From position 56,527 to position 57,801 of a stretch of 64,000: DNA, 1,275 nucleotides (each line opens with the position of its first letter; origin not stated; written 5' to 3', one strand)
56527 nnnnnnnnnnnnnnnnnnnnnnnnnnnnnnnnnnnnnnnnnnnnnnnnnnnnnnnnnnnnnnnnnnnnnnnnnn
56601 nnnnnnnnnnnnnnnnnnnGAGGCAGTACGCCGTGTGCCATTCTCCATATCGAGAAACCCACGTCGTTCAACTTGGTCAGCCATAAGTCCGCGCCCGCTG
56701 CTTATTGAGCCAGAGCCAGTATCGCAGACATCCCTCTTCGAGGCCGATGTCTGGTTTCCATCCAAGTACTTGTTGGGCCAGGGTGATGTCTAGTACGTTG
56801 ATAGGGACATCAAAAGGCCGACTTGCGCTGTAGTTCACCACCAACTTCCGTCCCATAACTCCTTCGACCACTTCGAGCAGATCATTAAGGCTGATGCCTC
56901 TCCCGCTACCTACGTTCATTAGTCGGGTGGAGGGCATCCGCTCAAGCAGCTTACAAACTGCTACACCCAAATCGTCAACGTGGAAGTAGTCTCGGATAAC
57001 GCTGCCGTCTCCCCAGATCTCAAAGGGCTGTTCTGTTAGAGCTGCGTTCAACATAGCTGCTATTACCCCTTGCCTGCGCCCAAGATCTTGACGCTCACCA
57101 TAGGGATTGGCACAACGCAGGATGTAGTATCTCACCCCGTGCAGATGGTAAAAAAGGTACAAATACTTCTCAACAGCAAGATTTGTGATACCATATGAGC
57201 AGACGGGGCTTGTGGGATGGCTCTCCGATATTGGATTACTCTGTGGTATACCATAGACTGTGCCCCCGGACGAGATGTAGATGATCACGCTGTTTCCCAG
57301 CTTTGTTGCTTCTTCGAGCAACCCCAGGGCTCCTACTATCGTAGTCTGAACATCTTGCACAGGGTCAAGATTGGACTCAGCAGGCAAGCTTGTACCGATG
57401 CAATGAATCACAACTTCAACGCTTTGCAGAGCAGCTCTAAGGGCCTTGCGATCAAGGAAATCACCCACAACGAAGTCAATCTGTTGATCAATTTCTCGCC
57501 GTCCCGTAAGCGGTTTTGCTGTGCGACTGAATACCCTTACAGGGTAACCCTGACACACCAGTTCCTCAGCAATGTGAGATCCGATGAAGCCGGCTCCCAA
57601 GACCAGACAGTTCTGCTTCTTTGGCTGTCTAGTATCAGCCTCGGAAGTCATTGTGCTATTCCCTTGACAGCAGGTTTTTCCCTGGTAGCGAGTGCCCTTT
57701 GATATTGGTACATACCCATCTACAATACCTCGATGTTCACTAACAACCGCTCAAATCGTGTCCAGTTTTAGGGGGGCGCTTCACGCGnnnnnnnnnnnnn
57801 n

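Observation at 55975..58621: ~500-bp direct repeat flanking an epimerase gene, leaving a truncated methyltransferase copy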

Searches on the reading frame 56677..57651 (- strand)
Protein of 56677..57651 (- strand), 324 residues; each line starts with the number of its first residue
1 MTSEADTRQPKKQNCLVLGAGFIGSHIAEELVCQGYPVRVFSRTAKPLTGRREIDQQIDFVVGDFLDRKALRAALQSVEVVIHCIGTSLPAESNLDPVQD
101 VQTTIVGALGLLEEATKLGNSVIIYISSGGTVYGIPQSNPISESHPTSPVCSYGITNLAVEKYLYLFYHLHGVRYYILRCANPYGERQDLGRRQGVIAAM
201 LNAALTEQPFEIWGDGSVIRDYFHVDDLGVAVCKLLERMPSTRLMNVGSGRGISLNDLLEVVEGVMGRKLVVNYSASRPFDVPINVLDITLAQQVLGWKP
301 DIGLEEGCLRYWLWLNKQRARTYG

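Call 5: search_protein_families(library=pfam, proteins=[window:56677-57651:-], max_evalue=0.01)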
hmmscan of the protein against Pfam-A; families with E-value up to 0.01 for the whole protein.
window:56677-57651:- (324 aa): 15 families
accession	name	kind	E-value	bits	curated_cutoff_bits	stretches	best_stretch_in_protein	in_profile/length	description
PF01370.27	Epimerase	-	4.4e-44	151.1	20.9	1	16-248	2-240/240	NAD dependent epimerase/dehydratase family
PF16363.11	GDP_Man_Dehyd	-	5.4e-39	135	27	1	19-308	5-329/332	GDP-mannose 4,6 dehydratase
PF01073.25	3Beta_HSD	-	5.3e-12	45.8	22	1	19-148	5-136/280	3-beta hydroxysteroid dehydrogenase/isomerase family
PF13460.12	NAD_binding_10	-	4.5e-10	40.1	27.2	1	20-139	3-109/184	NAD(P)H-binding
PF04321.23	RmlD_sub_bind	-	3.1e-08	33.5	27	1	16-215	4-178/287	RmlD substrate binding domain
PF05368.20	NmrA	-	1.6e-07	31.7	27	1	12-90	2-79/298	NmrA-like family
PF02719.21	Polysacc_synt_2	-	0.00022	20.9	20.2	1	51-132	49-132/293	Polysaccharide biosynthesis protein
PF02254.24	TrkA_N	-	0.00046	20.9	23.8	1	16-87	2-72/116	TrkA-N domain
PF03435.24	Sacchrp_dh_NADP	-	0.00086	20.1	25.1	1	16-87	2-78/129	Saccharopine dehydrogenase NADP binding domain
PF13241.12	NAD_binding_7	-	0.0021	19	22.1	1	9-86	4-70/104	Putative NAD(P)-binding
PF01488.26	Shikimate_DH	-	0.0022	18.5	24.3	1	10-90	10-88/138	Shikimate / quinate 5-dehydrogenase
PF00106.31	adh_short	-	0.0028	17.6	26.6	0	16-79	4-72/195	short chain dehydrogenase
PF02737.24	3HCDH_N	-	0.0039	17.6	22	1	17-54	4-42/180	3-hydroxyacyl-CoA dehydrogenase, NAD binding domain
PF00070.33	Pyr_redox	-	0.0048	17.8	22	1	16-65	3-49/82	Pyridine nucleotide-disulphide oxidoreductase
PF03446.21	NAD_binding_2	-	0.0094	16.4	21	0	17-92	4-70/161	NAD binding domain of 6-phosphogluconate dehydrogenase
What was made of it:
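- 56677..57651 (-): Intact GalE-like extended-SDR sugar-nucleotide epimerase/dehydratase (324 aa). Call 5 (Pfam Epimerase, E 4e-44).
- On UDP-glucose 4-epimerase GalE (NCBIfam TIGR01179 equivalog), gene 56677-57651: It is a member of the broader Pfam Epimerase (PF01370) family, E 4e-44 (call 5).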

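Call 9: find_encoding_contigs(protein=window:56677-57651:-, flank=10000, max_places=10)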
Protein window:56677-57651:- (324 aa): 4 contigs read that carry it; 1 place shown.
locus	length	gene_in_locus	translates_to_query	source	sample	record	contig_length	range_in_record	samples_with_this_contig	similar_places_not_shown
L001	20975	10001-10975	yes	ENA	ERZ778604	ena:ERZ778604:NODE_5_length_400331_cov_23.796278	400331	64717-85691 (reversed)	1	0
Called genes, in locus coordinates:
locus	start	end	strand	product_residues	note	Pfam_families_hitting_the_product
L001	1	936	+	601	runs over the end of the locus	PF02776:TPP_enzyme_N, PF00205:TPP_enzyme_M, PF02775:TPP_enzyme_C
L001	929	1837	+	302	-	PF04321:RmlD_sub_bind, PF01370:Epimerase, PF16363:GDP_Man_Dehyd (weak)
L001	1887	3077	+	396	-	PF05050:Methyltransf_21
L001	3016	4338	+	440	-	PF13489:Methyltransf_23, PF08241:Methyltransf_11, PF08242:Methyltransf_12, PF13649:Methyltransf_25, PF08484:Methyltransf_14 (weak), PF22674:C2185-like_N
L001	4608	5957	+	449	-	PF01943:Polysacc_synt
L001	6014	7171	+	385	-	PF00535:Glycos_transf_2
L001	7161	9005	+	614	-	PF13428:TPR_14 (faint), PF07719:TPR_2 (faint), PF14559:TPR_19 (faint)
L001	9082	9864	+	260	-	PF03141:Methyltransf_29 (weak), PF01209:Ubie_methyltran, PF08003:Methyltransf_9 (weak), PF13489:Methyltransf_23, PF08241:Methyltransf_11, PF08242:Methyltransf_12, PF13649:Methyltransf_25, PF13847:Methyltransf_31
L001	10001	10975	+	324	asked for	PF05368:NmrA (faint), PF01073:3Beta_HSD, PF01370:Epimerase, PF04321:RmlD_sub_bind, PF13460:NAD_binding_10, PF16363:GDP_Man_Dehyd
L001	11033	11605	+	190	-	PF08241:Methyltransf_11, PF13649:Methyltransf_25, PF01209:Ubie_methyltran (weak), PF08242:Methyltransf_12 (weak), PF13847:Methyltransf_31 (weak)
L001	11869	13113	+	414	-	PF04932:Wzy_C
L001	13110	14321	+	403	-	PF20706:GT4-conflict, PF00534:Glycos_transf_1, PF13692:Glyco_trans_1_4, PF13524:Glyco_trans_1_2 (weak)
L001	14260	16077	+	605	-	PF13231:PMT_2 (weak)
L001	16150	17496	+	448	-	PF02543:Carbam_trans_N, PF22521:HypF_C_2 (weak)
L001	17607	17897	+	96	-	PF16861:Carbam_trans_C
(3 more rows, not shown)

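Call 19: list_cluster_members(proteins=[P0002, P0001, window:56677-57651:-, window:54540-55979:-, window:58647-60491:-])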
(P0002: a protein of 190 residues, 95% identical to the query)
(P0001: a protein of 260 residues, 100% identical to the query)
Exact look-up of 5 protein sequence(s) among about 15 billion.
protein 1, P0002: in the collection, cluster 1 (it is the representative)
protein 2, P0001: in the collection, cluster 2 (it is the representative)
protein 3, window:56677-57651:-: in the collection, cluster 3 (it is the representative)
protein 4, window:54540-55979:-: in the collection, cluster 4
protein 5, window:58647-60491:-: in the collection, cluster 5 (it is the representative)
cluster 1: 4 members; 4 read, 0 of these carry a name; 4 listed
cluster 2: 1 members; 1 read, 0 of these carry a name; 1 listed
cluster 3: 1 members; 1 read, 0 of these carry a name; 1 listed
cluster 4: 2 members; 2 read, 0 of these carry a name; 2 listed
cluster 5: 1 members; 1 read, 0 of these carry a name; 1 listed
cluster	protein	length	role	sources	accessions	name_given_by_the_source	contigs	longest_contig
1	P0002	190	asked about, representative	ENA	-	-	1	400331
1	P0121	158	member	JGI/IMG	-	-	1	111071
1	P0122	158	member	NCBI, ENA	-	-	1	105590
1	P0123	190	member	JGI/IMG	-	-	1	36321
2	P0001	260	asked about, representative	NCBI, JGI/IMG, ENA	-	-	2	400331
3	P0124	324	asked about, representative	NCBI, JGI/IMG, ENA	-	-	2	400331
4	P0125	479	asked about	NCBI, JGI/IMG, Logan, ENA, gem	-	-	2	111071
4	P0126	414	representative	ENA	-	-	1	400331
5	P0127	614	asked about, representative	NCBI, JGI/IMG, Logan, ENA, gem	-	-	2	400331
